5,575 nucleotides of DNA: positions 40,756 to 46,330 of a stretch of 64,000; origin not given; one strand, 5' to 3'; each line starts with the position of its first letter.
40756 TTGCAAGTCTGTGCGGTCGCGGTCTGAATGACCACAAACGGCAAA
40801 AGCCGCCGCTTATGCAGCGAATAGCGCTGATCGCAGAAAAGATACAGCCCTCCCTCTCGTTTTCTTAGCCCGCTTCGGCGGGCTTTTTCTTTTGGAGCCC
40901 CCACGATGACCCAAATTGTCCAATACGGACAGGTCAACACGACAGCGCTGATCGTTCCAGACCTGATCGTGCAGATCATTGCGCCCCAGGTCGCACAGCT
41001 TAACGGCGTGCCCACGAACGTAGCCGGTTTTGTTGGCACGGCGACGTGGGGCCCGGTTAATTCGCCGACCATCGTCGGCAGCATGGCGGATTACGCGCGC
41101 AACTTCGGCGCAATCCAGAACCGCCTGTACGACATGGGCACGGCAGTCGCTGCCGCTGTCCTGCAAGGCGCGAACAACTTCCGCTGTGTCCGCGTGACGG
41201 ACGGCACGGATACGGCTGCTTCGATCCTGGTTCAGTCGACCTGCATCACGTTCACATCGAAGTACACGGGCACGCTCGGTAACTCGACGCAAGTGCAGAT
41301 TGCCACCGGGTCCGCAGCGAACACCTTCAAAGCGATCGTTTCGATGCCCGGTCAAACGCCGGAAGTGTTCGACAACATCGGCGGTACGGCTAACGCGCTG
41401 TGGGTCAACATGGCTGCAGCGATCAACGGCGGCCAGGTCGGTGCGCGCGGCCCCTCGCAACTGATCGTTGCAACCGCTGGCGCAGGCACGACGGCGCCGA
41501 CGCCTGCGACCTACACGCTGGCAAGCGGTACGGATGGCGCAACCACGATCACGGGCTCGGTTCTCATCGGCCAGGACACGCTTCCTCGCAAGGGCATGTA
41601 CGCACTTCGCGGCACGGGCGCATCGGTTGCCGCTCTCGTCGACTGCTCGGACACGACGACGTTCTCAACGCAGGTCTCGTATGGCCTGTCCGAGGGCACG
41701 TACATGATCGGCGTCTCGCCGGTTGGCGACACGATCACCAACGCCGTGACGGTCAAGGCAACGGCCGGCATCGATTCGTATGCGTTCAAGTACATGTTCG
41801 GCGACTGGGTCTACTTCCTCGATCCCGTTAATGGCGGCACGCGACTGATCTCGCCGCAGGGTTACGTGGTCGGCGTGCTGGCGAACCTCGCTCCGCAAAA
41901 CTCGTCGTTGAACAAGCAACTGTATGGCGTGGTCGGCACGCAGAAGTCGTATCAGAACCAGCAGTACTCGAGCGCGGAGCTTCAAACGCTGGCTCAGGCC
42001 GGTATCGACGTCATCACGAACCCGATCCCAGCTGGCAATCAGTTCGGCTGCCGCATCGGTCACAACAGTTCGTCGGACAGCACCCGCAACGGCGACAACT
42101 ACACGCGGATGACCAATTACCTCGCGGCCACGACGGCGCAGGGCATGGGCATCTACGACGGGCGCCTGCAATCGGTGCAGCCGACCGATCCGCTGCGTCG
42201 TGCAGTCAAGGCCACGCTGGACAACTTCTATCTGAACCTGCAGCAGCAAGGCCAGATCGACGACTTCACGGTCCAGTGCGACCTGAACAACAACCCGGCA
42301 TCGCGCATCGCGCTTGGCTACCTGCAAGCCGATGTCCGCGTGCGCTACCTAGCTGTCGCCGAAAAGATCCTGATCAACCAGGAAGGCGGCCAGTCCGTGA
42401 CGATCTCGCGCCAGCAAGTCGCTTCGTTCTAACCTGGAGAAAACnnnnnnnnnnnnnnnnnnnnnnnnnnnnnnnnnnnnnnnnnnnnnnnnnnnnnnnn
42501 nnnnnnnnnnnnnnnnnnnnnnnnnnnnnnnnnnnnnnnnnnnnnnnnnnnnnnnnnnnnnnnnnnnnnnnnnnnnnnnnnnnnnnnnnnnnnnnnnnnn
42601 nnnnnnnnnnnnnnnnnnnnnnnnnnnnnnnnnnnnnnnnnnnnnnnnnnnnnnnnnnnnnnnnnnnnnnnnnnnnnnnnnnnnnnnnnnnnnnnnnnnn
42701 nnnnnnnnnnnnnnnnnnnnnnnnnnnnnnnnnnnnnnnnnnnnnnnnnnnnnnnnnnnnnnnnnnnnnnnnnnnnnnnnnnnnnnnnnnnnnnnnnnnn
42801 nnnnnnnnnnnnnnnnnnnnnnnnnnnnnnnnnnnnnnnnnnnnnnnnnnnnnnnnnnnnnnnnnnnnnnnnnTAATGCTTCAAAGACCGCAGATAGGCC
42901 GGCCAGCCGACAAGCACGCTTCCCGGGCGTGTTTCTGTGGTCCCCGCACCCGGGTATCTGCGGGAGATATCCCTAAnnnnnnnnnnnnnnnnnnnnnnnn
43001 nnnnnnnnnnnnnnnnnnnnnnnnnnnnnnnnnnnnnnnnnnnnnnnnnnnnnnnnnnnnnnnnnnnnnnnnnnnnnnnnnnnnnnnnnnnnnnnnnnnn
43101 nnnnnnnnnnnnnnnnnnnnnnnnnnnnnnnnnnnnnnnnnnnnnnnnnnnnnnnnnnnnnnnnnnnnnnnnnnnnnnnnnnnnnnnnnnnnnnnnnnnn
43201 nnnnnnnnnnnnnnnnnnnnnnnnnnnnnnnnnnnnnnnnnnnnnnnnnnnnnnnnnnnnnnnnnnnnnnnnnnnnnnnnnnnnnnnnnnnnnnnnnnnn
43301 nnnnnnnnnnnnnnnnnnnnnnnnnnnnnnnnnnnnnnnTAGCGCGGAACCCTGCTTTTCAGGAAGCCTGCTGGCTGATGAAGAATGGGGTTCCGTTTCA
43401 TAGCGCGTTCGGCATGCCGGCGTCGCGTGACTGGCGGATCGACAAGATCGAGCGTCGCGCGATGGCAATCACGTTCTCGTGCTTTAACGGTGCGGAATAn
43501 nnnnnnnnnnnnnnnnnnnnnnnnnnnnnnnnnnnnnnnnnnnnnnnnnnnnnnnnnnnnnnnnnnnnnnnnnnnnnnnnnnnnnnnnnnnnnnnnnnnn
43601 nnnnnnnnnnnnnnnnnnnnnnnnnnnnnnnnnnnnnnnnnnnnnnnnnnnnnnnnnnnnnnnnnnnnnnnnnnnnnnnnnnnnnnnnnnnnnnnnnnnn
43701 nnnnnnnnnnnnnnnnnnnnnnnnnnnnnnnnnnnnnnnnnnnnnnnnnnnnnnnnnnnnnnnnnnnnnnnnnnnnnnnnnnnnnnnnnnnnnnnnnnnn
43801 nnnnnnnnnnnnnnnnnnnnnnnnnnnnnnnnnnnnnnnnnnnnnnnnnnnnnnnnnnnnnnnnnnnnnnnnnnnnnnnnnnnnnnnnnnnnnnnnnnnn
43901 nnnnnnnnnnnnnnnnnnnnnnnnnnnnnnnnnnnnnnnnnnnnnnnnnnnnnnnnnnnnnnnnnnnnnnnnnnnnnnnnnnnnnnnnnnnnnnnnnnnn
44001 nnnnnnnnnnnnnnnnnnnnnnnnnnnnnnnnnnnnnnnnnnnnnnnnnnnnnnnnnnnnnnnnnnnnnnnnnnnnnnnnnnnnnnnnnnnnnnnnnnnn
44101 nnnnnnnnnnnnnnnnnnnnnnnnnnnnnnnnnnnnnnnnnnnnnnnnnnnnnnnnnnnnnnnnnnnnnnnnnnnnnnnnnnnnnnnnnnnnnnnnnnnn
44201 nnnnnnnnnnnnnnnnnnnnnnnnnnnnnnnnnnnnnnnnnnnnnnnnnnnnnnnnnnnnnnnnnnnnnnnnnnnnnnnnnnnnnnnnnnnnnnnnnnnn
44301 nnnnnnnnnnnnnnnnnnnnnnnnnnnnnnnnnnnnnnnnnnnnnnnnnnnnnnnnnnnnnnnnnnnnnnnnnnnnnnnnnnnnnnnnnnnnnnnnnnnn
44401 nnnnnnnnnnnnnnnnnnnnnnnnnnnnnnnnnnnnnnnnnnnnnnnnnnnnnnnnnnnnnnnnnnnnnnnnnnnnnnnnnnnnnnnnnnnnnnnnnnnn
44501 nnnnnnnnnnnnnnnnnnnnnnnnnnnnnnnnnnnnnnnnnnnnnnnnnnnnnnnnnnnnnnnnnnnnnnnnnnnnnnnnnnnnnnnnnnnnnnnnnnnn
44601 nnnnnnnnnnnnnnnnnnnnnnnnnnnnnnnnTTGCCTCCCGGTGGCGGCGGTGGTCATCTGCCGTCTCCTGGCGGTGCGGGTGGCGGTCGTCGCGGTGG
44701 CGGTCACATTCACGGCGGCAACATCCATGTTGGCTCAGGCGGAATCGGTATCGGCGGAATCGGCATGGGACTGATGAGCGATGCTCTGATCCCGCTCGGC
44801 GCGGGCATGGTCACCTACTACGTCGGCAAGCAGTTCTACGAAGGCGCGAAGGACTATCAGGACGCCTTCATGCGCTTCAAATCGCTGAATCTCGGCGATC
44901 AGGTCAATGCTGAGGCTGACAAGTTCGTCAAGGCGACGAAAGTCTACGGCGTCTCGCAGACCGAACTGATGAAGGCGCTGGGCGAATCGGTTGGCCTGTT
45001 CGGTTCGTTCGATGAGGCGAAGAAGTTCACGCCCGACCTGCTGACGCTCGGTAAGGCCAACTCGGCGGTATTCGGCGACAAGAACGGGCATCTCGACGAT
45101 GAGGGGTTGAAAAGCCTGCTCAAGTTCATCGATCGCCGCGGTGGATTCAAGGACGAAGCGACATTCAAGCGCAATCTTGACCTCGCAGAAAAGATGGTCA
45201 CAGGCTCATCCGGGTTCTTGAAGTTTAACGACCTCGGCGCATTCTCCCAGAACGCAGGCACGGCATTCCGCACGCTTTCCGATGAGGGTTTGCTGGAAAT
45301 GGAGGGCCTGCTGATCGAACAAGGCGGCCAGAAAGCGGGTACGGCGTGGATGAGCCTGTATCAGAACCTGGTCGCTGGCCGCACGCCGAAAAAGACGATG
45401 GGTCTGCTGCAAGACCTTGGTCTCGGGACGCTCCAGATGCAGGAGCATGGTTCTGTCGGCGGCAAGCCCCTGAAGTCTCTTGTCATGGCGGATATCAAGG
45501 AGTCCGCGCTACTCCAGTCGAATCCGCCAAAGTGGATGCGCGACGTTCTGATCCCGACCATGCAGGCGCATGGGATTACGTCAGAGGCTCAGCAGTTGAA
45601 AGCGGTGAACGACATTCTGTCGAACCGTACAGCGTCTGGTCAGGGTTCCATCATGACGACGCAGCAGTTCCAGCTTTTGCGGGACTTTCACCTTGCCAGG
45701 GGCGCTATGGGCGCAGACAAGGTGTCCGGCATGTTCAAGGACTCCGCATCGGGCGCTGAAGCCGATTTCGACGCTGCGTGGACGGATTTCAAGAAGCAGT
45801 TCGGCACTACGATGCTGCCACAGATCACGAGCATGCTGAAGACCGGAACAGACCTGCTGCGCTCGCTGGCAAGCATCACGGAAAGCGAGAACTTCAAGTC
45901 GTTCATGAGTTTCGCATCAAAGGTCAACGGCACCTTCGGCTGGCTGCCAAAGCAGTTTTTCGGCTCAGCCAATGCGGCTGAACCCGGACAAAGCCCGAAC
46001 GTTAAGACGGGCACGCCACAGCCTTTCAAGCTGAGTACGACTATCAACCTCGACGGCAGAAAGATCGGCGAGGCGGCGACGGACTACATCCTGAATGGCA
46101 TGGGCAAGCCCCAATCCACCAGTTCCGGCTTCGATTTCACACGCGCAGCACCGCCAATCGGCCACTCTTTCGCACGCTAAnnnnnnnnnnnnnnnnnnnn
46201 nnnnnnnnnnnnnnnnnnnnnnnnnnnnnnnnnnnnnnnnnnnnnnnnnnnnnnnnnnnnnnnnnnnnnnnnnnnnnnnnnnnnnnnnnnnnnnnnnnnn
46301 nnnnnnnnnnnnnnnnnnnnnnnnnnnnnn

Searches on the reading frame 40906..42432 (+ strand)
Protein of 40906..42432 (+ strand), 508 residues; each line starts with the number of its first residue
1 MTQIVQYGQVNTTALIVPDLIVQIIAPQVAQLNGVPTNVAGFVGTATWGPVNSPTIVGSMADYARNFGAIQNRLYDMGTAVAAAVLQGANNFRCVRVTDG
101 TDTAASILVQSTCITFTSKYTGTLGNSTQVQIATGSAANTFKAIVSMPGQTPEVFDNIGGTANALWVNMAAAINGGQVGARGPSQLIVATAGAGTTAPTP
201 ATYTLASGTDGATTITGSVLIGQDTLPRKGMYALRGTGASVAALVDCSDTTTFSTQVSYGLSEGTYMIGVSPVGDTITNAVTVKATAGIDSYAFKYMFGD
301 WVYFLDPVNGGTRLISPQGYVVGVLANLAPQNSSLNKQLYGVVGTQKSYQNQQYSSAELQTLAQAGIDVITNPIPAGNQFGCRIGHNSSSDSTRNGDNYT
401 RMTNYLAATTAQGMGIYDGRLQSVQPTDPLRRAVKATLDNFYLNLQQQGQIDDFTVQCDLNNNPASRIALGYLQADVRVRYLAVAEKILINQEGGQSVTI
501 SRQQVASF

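Call 30: search_protein_families(library=phrogs, proteins=[window:40906-42432:+], max_evalue=0.00001)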
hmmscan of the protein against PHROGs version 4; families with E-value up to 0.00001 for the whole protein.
window:40906-42432:+ (508 aa): 3 families
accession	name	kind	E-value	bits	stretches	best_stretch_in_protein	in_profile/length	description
phrog_23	-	tail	1.7e-46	160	1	4-494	11-462/496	tail sheath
phrog_279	-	tail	7.4e-10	39.2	1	31-455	28-446/489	tail sheath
phrog_15814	-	unknown function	8.6e-08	31.6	0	16-104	6-93/738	-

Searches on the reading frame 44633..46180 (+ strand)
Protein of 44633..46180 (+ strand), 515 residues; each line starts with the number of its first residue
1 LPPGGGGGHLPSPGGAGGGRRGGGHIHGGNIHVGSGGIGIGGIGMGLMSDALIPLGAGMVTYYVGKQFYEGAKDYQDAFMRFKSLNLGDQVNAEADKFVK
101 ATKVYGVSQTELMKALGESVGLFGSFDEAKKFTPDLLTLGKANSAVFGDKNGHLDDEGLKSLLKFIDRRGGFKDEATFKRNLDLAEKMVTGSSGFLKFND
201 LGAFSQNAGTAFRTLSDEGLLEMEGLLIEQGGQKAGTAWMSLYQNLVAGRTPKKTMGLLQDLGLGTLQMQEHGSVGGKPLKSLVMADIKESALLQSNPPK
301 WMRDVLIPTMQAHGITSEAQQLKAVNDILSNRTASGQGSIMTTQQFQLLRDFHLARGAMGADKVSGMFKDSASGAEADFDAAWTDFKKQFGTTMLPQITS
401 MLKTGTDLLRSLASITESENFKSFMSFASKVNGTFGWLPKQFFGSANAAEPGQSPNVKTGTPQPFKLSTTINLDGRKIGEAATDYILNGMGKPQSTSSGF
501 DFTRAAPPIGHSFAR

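Call 30: search_protein_families(library=phrogs, proteins=[window:44633-46180:+], max_evalue=0.00001)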
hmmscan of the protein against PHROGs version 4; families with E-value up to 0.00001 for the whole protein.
window:44633-46180:+ (515 aa): 1 family
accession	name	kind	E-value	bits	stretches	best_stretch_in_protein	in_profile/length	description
phrog_28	-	tail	1.4e-08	34.8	1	55-426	266-603/1228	tail length tape measure protein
